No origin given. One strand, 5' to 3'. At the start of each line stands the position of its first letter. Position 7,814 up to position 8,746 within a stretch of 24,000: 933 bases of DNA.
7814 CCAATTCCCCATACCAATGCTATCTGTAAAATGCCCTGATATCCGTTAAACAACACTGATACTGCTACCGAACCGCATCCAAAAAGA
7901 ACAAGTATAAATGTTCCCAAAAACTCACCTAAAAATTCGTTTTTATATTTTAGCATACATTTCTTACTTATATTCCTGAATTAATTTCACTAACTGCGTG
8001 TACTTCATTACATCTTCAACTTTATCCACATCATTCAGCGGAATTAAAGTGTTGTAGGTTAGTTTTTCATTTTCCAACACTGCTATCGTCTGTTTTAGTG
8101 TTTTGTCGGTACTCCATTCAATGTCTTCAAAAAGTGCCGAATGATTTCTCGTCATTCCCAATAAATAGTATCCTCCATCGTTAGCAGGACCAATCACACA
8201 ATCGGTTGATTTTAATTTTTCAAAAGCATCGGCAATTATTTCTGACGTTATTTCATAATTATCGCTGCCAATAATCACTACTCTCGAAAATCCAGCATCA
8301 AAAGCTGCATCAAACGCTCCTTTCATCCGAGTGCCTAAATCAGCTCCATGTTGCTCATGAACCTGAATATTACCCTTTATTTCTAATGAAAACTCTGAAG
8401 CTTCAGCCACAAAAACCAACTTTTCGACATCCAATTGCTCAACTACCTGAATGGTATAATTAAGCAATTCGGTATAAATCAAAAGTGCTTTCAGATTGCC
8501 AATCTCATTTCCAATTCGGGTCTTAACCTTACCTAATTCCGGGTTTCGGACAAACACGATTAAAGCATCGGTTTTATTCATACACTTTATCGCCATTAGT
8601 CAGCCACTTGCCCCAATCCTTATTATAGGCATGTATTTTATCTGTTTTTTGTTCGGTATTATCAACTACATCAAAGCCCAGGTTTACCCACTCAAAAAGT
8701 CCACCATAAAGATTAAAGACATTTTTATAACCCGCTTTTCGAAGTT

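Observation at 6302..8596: PNP plus CofC-like nucleotidyltransferase as candidates for the missing post-ArsS steps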

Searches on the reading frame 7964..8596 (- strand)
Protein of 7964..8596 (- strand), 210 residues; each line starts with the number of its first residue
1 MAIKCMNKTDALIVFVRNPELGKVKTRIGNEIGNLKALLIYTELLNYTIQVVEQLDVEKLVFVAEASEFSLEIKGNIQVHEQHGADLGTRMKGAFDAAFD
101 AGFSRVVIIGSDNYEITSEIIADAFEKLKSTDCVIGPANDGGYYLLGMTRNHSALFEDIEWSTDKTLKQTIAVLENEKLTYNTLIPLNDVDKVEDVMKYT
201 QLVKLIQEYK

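Call 7: search_protein_families(library=pfam, proteins=[window:7964-8596:-])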
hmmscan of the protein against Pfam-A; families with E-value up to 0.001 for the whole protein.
window:7964-8596:- (210 aa): 2 families
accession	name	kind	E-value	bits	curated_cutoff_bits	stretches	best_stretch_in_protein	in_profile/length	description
PF09837.15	DUF2064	-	1.1e-33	116.1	25.8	1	61-163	15-120/120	Uncharacterized protein conserved in bacteria (DUF2064)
PF01983.22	CofC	-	1.6e-07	31.2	22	1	24-150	13-135/217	Guanylyl transferase CofC like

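Call 8: search_protein_families(library=ncbifam, proteins=[window:7964-8596:-])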
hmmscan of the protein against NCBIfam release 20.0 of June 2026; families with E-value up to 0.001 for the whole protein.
window:7964-8596:- (210 aa): 2 families
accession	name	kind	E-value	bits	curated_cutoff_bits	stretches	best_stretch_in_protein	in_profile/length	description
TIGR04282.1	glyco_like_cofC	hypoth_equivalog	5.6e-59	199.1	134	1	12-196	1-189/189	TIGR04282 family arsenosugar biosynthesis glycosyltransferase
TIGR03552.1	F420_cofC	equivalog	3.8e-07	29.9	105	1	24-199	12-187/196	2-phospho-L-lactate guanylyltransferase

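Call 38: search_solved_structures(query=window:7964-8596:-, max_evalue=1, show_alignments=2)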
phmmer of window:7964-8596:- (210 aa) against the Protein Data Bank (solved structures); distinct sequences matched with E-value up to 1: 1.
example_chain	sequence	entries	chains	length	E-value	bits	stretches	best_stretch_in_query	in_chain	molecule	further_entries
3cgx_A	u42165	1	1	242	2.5e-28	103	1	11-196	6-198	Putative nucleotide-diphospho-sugar transferase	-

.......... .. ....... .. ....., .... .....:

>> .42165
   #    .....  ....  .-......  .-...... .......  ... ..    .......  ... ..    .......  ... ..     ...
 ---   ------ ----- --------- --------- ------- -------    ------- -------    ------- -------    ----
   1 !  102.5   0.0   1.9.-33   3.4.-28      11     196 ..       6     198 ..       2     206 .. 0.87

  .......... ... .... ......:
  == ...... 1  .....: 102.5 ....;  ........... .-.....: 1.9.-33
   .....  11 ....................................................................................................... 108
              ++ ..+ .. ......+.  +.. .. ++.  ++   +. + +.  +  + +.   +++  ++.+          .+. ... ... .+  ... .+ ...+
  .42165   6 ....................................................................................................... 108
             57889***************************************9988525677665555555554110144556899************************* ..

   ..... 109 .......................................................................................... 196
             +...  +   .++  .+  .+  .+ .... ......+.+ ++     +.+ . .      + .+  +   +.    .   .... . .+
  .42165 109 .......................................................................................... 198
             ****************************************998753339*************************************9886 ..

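Call 51: search_solved_structures(query=A2, max_evalue=10, show_alignments=5)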
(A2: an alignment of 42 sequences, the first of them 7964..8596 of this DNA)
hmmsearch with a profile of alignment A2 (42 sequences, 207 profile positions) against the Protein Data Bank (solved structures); distinct sequences matched with E-value up to 10: 3.
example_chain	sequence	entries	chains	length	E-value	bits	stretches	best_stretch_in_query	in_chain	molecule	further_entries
3cgx_A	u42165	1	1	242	7.7e-50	172.6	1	5-198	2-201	Putative nucleotide-diphospho-sugar transferase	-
6bwg_A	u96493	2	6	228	0.24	14.2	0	93-129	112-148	2-phospho-L-lactate guanylyltransferase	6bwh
2i5e_A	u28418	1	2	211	0.37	13.6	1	90-197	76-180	Hypothetical protein MM_2497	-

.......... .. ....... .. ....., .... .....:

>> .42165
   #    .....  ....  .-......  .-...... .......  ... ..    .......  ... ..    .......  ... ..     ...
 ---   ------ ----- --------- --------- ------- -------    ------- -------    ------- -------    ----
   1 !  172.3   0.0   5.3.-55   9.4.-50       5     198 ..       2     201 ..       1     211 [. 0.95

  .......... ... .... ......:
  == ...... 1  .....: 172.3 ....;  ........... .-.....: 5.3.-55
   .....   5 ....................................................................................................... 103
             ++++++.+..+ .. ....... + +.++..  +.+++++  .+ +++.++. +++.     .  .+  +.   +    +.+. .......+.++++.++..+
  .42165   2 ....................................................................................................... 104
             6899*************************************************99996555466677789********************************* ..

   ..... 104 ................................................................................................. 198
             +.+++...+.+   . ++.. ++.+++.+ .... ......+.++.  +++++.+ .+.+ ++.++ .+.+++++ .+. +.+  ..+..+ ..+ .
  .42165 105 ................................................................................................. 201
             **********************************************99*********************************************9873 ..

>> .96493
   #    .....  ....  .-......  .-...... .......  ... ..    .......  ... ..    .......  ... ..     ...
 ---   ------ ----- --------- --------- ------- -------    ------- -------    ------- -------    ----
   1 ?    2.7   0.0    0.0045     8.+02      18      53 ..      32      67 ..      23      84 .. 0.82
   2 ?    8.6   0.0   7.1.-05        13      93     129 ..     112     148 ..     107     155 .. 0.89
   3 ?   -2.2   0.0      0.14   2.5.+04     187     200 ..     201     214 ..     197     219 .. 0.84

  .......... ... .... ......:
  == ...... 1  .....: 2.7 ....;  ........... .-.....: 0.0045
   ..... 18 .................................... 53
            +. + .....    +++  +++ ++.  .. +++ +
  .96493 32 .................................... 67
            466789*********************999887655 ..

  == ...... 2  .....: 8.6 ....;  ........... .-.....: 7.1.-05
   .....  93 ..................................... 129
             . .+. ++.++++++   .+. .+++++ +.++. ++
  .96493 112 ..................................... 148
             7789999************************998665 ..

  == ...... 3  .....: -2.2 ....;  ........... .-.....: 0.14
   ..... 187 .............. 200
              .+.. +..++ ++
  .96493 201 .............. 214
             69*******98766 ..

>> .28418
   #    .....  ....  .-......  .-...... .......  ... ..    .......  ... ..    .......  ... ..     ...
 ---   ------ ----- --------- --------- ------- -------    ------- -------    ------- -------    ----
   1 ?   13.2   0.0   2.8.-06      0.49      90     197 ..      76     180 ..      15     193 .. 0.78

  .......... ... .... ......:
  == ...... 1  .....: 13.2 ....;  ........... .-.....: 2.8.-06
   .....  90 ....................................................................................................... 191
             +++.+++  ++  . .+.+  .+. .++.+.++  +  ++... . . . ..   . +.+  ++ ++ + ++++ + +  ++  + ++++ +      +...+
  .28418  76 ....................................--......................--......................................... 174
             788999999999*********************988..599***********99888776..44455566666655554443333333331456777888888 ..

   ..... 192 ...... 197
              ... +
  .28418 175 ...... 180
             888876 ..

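Call 75: search_protein_representatives(protein=window:7964-8596:-)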
Query: 210 residues. Proteins with E-value up to 0.001 (for the whole library): 16102; up to 1e-10: 9206; up to 1e-30: 469. The best 150 are listed.
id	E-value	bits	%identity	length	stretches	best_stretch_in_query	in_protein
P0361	1.2e-92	325.9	73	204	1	7-208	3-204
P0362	1.4e-46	175.6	46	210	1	6-204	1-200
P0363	1.4e-46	175.6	40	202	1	8-206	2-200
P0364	2.7e-45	171.4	46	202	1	10-197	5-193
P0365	1.4e-44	169.1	48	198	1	9-197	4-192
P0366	2.4e-44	168.3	47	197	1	11-196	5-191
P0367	2.9e-44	168.1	44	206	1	8-198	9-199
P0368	2.7e-43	164.9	44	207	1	10-206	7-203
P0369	4.6e-43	164.1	42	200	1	10-207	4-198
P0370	8.1e-43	163.3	46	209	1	10-205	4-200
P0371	9.5e-43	163.1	44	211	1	9-204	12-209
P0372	5.9e-42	160.5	46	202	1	8-199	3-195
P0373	7.1e-42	160.3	46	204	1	8-196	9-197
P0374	9.7e-42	159.8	44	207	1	8-207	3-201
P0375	1.1e-41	159.6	43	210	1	8-196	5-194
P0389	6.0e-40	154.0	44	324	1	6-202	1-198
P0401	3.2e-39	151.6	45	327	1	10-194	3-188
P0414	1.7e-38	149.2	44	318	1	10-196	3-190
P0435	2.3e-37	145.5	44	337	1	10-197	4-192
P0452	1.0e-36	143.5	41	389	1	9-196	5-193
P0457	1.4e-36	143.0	43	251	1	9-202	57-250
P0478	6.5e-36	140.8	40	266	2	82-201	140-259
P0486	9.6e-36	140.2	43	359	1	7-203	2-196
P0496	2.1e-35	139.2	42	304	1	9-205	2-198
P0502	2.5e-35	138.9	39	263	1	10-206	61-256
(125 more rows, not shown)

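Call 76: search_protein_families(library=pfam, proteins=[P0389, P0401, P0414, P0435, P0452, P0486, P0496, P0478, P0502, P0457], max_evalue=0.001)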
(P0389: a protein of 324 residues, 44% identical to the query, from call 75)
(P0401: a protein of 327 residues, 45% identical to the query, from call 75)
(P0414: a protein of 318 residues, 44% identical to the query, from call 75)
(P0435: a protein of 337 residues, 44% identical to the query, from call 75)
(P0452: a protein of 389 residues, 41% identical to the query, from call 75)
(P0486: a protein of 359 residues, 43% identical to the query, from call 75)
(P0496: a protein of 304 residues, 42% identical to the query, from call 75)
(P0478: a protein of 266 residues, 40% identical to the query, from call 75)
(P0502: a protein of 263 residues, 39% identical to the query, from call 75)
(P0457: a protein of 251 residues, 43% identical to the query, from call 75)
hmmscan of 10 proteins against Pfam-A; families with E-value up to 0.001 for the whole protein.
P0389 (324 aa): 2 families
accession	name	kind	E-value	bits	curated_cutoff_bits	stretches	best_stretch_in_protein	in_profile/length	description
PF09837.15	DUF2064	-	1.4e-32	112.5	25.8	1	47-159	6-120/120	Uncharacterized protein conserved in bacteria (DUF2064)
PF01983.22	CofC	-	6.7e-09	35.7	22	1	11-149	5-136/217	Guanylyl transferase CofC like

P0401 (327 aa): 2 families
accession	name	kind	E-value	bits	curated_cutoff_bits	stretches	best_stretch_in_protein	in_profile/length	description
PF09837.15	DUF2064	-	4.8e-31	107.5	25.8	1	45-157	6-120/120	Uncharacterized protein conserved in bacteria (DUF2064)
PF01983.22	CofC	-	0.00017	21.3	22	1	16-143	12-134/217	Guanylyl transferase CofC like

P0414 (318 aa): 2 families
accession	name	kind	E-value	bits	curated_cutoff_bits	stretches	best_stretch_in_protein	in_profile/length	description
PF09837.15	DUF2064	-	6.5e-31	107.1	25.8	1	49-157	10-120/120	Uncharacterized protein conserved in bacteria (DUF2064)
PF01983.22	CofC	-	2.2e-05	24.2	22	1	16-174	12-160/217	Guanylyl transferase CofC like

P0435 (337 aa): 2 families
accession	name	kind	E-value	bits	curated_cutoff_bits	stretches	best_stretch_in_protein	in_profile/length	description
PF09837.15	DUF2064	-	1.1e-30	106.3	25.8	1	45-158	5-120/120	Uncharacterized protein conserved in bacteria (DUF2064)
PF01983.22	CofC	-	1.3e-06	28.2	22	1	16-196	11-184/217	Guanylyl transferase CofC like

P0452 (389 aa): 1 family
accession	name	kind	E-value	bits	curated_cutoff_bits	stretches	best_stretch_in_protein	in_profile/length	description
PF09837.15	DUF2064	-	2.7e-34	118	25.8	1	46-160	4-120/120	Uncharacterized protein conserved in bacteria (DUF2064)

P0486 (359 aa): 3 families
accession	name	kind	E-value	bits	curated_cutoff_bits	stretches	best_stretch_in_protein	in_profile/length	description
PF09837.15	DUF2064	-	5e-30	104.2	25.8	1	48-158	7-120/120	Uncharacterized protein conserved in bacteria (DUF2064)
PF01230.28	HIT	-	6.8e-11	43.1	21.5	1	226-316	5-97/98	HIT domain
PF01983.22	CofC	-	1.4e-07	31.4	22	1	18-145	12-135/217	Guanylyl transferase CofC like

P0496 (304 aa): 3 families
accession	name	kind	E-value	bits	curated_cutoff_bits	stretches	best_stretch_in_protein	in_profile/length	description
PF09837.15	DUF2064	-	2.7e-30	105.1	25.8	1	53-156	14-120/120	Uncharacterized protein conserved in bacteria (DUF2064)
PF06108.18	DUF952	-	1.5e-19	70.1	23.7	1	211-296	3-89/90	Protein of unknown function (DUF952)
PF01983.22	CofC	-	3.2e-05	23.7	22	1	65-151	57-144/217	Guanylyl transferase CofC like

P0478 (266 aa): 2 families
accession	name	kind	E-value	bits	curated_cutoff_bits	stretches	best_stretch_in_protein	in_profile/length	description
PF09837.15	DUF2064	-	4.3e-31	107.7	25.8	1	138-221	37-120/120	Uncharacterized protein conserved in bacteria (DUF2064)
PF01983.22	CofC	-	6.8e-08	32.4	22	1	146-256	72-181/217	Guanylyl transferase CofC like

P0502 (263 aa): 1 family
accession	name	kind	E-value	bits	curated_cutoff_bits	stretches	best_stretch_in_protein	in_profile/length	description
PF09837.15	DUF2064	-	5.6e-32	110.5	25.8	1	107-214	10-119/120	Uncharacterized protein conserved in bacteria (DUF2064)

P0457 (251 aa): 2 families
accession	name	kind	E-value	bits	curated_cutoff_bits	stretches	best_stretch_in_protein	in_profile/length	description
PF09837.15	DUF2064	-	3e-31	108.2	25.8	1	104-211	10-120/120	Uncharacterized protein conserved in bacteria (DUF2064)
PF01983.22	CofC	-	0.00025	20.7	22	1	140-245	75-180/217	Guanylyl transferase CofC like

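Call 81: predict_structure(alignment_id=A3)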
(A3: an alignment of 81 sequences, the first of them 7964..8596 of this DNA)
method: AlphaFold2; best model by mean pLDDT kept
length: 210 residues; sequences in the alignment: 81
mean_pLDDT: 95.4   pTM: 0.90
mean pLDDT of the five models: 95.4, 94.9, 94.7, 94.6, 94.6
residues with pLDDT >= 90: 190; 70-90: 16; 50-70: 4; < 50: 0
segments of 3 or more residues with pLDDT < 50: none
pLDDT, mean of each block of 10 residues (from residue 1): 75 96 97 97 96 96 90 92 97 98 98 96 98 98 98 97 97 98 98 97 94
secondary structure, 60 per line:
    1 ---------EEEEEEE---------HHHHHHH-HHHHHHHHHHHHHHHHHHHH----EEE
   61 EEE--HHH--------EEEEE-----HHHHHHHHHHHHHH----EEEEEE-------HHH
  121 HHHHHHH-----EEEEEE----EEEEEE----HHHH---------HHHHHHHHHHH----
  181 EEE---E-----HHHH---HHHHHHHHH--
elements in order: E10-16 H26-32 H34-53 E58-63 E77-81 H87-100 E105-110 H118-127 E133-138 E143-148 H153-156 H166-176 E181-183 H193-196 H200-208

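Call 84: fold_search(model_id=the predicted structure, library=pdb)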
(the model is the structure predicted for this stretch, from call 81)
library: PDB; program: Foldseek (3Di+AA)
matches with E <= 10: 1571; with E <= 0.001: 493
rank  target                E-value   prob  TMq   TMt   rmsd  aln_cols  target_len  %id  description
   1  3cgx                  3.6e-21  1.00  0.88  0.81   2.8       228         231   31  Crystal structure of putative nucleotide-diphospho-sugar transferase (YP_389115.1) from Desulfovibrio desulfuricans G20  (released 2008-03-18)
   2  2i5e_A                6.2e-10  1.00  0.72  0.72   3.4       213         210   13  Crystal Structure of a Protein of Unknown Function MM2497 from Methanosarcina mazei Go1, Probable Nucleotidyltransfera (released 2006-09-26)
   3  6bwg_A                1.3e-09  1.00  0.68  0.70   4.3       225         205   15  Crystal structure of native Rv2983 from Mycobacterium tuberculosis (released 2018-12-19)
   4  6bwh_A                2.1e-09  1.00  0.66  0.67   4.4       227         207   14  Crystal structure of Mycoibacterium tuberculosis Rv2983 in complex with PEP (released 2018-12-19)
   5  7p97_BBB              2.8e-09  1.00  0.72  0.77   3.4       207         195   14  Structure of 3-phospho-D-glycerate guanylyltransferase with product 3-GPPG bound (released 2022-02-02)
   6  7p97_AAA              6.4e-09  1.00  0.72  0.74   4.2       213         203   15  Structure of 3-phospho-D-glycerate guanylyltransferase with product 3-GPPG bound (released 2022-02-02)
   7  6bwg_C                9.9e-09  1.00  0.67  0.69   4.1       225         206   14  Crystal structure of native Rv2983 from Mycobacterium tuberculosis (released 2018-12-19)
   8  2waw                  3.5e-08  1.00  0.54  0.57   6.2       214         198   16  crystal structure of Mycobacterium tuberculosis rv0371c homolog from mycobacterium sp. strain JC1 (released 2010-04-07)
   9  1vpa_A                8.4e-08  1.00  0.58  0.55   6.7       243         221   10  Crystal structure of 2-C-methyl-D-erythritol 4-phosphate cytidylyltransferase (TM1393) from Thermotoga maritima at 2.6 (released 2004-11-02)
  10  6bwh_C                1.2e-07  1.00  0.68  0.71   3.7       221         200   15  Crystal structure of Mycoibacterium tuberculosis Rv2983 in complex with PEP (released 2018-12-19)
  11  6bwg_B                1.6e-07  1.00  0.65  0.66   4.4       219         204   14  Crystal structure of native Rv2983 from Mycobacterium tuberculosis (released 2018-12-19)
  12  1wvc                  2.6e-07  1.00  0.51  0.44   8.3       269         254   11  alpha-D-glucose-1-phosphate cytidylyltransferase complexed with CTP (released 2005-01-11)
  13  1vpa_B                3.8e-07  1.00  0.58  0.56   7.1       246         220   10  Crystal structure of 2-C-methyl-D-erythritol 4-phosphate cytidylyltransferase (TM1393) from Thermotoga maritima at 2.6 (released 2004-11-02)
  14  4kt7_A                4.6e-07  1.00  0.60  0.56   5.4       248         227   11  The crystal structure of 4-diphosphocytidyl-2C-methyl-D-erythritolsynthase from Anaerococcus prevotii DSM 20548 (released 2013-06-05)
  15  4kt7_B                5.5e-07  1.00  0.61  0.58   6.1       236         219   12  The crystal structure of 4-diphosphocytidyl-2C-methyl-D-erythritolsynthase from Anaerococcus prevotii DSM 20548 (released 2013-06-05)
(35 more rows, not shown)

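Call 87: find_encoding_contigs(protein=P0486, flank=8000, max_places=2)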
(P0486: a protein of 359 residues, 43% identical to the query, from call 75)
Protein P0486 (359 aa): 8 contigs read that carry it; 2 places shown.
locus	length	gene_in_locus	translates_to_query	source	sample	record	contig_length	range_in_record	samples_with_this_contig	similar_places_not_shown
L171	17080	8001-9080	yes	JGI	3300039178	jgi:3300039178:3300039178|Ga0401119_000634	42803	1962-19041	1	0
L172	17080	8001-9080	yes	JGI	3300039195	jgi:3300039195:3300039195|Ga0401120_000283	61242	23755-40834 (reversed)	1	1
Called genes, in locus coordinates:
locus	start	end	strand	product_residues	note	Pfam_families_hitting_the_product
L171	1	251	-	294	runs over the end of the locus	PF02878:PGM_PMM_I, PF02879:PGM_PMM_II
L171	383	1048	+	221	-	PF01135:PCMT, PF02353:CMAS (weak)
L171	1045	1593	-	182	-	-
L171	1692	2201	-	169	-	PF00383:dCMP_cyt_deam_1, PF14437:MafB19-deam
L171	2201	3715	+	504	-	PF00478:IMPDH, PF03060:NMO (faint), PF00571:CBS, PF01070:FMN_dh (weak)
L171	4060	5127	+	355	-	PF17116:T9SS_plug_1st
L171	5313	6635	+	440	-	PF02321:OEP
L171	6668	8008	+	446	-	PF25919:BSH_CusB (faint), PF00364:Biotin_lipoyl (faint), PF25917:BSH_RND, PF25989:YknX_C (faint), PF25876:HH_MFP_RND, PF25990:Beta-barrel_YknX, PF26002:Beta-barrel_AprE (weak)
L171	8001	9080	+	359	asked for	PF01983:CofC (weak), PF09837:DUF2064, PF01230:HIT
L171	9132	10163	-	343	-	PF13442:Cytochrome_CBB3 (faint), PF00034:Cytochrom_C (faint)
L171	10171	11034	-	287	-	PF19089:DUF5777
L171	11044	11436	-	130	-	-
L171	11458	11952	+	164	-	PF06491:Disulph_isomer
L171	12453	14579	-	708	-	PF00009:GTP_EFTU, PF01926:MMR_HSR1 (faint), PF22042:EF-G_D2, PF14492:EFG_III, PF03764:EFG_IV, PF00679:EFG_C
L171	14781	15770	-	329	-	PF01073:3Beta_HSD, PF01370:Epimerase, PF02719:Polysacc_synt_2 (weak), PF04321:RmlD_sub_bind, PF08659:KR (weak), PF16363:GDP_Man_Dehyd, PF13460:NAD_binding_10 (weak), PF07993:NAD_binding_4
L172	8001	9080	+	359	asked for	PF01983:CofC (weak), PF09837:DUF2064, PF01230:HIT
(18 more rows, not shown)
